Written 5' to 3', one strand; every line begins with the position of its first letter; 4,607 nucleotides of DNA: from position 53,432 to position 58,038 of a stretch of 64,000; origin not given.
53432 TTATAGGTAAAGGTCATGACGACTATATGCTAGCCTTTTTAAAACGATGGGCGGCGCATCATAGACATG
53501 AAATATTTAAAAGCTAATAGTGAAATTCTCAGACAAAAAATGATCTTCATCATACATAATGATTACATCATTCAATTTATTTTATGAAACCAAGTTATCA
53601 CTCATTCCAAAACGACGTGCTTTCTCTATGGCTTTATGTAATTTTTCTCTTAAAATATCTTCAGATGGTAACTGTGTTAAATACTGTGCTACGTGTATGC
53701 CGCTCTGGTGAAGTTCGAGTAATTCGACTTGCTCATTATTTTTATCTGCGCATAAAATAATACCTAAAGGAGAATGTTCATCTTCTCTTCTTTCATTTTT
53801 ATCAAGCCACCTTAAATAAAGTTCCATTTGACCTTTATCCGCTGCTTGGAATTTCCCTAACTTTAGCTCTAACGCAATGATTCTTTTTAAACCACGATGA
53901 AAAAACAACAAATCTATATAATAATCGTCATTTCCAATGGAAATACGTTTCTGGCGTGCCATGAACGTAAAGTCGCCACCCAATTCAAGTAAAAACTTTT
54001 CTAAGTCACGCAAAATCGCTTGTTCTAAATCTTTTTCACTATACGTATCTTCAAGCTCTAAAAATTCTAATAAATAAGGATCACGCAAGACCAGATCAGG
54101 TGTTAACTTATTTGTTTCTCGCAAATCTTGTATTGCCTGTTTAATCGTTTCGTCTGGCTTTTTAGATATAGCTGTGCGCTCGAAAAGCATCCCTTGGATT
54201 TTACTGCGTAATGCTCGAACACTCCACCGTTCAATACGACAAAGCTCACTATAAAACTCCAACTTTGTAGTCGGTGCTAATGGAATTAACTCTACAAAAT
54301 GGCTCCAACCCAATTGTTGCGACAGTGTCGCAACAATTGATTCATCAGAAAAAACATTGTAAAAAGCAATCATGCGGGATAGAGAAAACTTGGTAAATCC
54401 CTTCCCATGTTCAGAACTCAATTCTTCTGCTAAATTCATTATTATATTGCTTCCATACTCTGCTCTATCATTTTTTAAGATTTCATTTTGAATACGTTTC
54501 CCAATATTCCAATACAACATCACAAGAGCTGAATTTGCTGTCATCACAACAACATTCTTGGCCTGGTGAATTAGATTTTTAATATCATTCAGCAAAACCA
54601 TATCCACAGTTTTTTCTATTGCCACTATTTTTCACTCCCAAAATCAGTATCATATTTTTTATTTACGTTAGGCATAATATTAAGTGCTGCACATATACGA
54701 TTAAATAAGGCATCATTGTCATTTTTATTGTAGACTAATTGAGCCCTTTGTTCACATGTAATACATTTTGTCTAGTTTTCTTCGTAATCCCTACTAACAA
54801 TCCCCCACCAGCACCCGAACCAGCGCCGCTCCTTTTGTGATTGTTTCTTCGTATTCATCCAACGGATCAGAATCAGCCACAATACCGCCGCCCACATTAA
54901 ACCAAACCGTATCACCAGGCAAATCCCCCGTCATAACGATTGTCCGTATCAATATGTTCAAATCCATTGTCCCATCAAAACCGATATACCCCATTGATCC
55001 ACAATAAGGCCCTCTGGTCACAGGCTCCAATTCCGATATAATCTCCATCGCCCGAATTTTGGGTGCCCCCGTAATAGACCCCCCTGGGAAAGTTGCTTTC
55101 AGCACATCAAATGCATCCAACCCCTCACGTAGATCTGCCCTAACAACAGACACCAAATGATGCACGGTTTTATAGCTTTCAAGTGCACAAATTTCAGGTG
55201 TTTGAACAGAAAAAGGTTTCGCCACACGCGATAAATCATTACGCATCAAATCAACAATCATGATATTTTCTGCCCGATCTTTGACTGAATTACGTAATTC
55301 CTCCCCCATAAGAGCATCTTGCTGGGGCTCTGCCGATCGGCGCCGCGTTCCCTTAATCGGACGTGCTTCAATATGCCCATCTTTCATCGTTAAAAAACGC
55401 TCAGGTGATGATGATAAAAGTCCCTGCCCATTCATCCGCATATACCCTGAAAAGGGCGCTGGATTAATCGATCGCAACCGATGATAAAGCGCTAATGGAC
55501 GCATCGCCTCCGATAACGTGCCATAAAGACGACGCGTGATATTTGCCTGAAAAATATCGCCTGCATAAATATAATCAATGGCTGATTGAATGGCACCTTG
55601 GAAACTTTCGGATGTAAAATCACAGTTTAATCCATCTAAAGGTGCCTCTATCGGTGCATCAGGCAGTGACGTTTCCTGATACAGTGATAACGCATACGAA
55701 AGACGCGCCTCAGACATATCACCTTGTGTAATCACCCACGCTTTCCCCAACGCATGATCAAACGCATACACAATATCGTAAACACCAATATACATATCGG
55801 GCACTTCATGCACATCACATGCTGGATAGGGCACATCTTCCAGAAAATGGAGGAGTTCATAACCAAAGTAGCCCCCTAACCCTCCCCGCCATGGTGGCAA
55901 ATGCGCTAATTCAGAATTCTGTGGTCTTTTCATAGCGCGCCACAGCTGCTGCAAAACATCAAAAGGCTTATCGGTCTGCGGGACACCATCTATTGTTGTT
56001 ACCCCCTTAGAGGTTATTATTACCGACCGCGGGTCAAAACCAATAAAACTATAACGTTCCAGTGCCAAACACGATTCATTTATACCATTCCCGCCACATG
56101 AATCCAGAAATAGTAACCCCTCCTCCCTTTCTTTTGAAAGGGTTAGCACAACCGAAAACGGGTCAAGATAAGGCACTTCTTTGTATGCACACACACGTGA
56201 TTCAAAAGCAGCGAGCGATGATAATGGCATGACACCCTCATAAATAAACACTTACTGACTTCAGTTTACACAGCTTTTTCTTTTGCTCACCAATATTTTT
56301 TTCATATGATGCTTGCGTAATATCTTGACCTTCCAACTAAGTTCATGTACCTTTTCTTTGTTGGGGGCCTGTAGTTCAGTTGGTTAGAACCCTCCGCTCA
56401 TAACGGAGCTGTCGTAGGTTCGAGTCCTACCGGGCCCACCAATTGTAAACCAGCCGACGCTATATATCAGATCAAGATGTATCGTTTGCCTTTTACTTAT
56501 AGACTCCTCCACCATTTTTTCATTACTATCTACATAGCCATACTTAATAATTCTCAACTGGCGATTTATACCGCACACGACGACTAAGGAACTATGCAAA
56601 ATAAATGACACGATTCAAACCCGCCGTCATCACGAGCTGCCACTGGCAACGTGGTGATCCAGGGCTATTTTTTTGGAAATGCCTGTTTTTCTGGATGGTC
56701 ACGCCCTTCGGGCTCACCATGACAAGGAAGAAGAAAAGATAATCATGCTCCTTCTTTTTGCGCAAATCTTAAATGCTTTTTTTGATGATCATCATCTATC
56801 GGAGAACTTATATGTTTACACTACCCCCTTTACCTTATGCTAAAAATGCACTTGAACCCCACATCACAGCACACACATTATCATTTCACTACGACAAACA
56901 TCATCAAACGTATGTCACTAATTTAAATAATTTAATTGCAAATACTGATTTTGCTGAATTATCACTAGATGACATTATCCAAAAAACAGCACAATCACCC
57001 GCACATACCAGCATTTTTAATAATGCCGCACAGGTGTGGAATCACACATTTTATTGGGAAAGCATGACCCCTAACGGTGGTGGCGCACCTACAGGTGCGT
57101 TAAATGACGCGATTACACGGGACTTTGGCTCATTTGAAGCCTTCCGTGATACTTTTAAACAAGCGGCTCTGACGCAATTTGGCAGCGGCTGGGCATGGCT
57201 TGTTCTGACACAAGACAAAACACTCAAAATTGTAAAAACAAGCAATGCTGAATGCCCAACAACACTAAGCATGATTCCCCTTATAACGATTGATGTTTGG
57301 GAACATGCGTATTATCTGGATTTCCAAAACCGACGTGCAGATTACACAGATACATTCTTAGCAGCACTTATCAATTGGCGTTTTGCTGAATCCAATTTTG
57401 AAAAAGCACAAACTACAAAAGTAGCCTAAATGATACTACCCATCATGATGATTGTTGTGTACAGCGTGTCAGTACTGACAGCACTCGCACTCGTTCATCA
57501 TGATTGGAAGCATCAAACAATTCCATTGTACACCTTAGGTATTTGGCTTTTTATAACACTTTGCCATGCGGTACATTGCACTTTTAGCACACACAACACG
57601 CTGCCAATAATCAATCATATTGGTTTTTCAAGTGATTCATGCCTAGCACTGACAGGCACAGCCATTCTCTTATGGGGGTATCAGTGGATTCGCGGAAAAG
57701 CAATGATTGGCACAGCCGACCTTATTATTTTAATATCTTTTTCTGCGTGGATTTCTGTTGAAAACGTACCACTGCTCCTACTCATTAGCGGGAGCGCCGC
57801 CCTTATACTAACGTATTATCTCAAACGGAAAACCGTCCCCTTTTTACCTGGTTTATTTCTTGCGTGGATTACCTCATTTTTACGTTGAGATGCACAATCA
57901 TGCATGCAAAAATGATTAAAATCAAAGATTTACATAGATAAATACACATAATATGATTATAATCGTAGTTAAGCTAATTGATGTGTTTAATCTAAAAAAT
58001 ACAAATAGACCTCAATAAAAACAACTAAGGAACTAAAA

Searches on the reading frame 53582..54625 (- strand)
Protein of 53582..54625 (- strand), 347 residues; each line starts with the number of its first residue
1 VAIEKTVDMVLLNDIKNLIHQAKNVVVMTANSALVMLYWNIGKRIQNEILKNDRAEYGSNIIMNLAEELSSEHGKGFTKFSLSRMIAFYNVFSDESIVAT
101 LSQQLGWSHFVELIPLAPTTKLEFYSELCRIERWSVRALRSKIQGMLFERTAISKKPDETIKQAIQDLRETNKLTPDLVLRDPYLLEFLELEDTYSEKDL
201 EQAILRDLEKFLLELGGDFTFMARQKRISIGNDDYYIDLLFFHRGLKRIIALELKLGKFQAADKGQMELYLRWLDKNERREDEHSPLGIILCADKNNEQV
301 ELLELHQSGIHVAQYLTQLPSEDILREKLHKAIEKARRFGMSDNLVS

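Call 65: search_protein_families(library=pfam, proteins=[window:53582-54625:-], max_evalue=0.01)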
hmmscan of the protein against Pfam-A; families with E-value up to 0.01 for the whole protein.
window:53582-54625:- (347 aa): 2 families
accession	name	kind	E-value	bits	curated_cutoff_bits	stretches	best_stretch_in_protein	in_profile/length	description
PF06250.17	YhcG_C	-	1.1e-47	162.2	32.5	1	179-329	3-156/157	YhcG PDDEXK nuclease domain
PF17761.7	DUF1016_N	-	2.6e-42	144.6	32.8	1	14-150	1-137/137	DUF1016 N-terminal domain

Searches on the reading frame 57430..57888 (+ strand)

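Call 65: search_protein_families(library=pfam, proteins=[window:57430-57888:+], max_evalue=0.01)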
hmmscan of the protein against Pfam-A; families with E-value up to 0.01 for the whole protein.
window:57430-57888:+ (152 aa): 1 family
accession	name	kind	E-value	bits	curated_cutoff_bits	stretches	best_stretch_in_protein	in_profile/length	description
PF01478.23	Peptidase_A24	-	5.7e-06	27.2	26.5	1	15-128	4-103/104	Type IV leader peptidase family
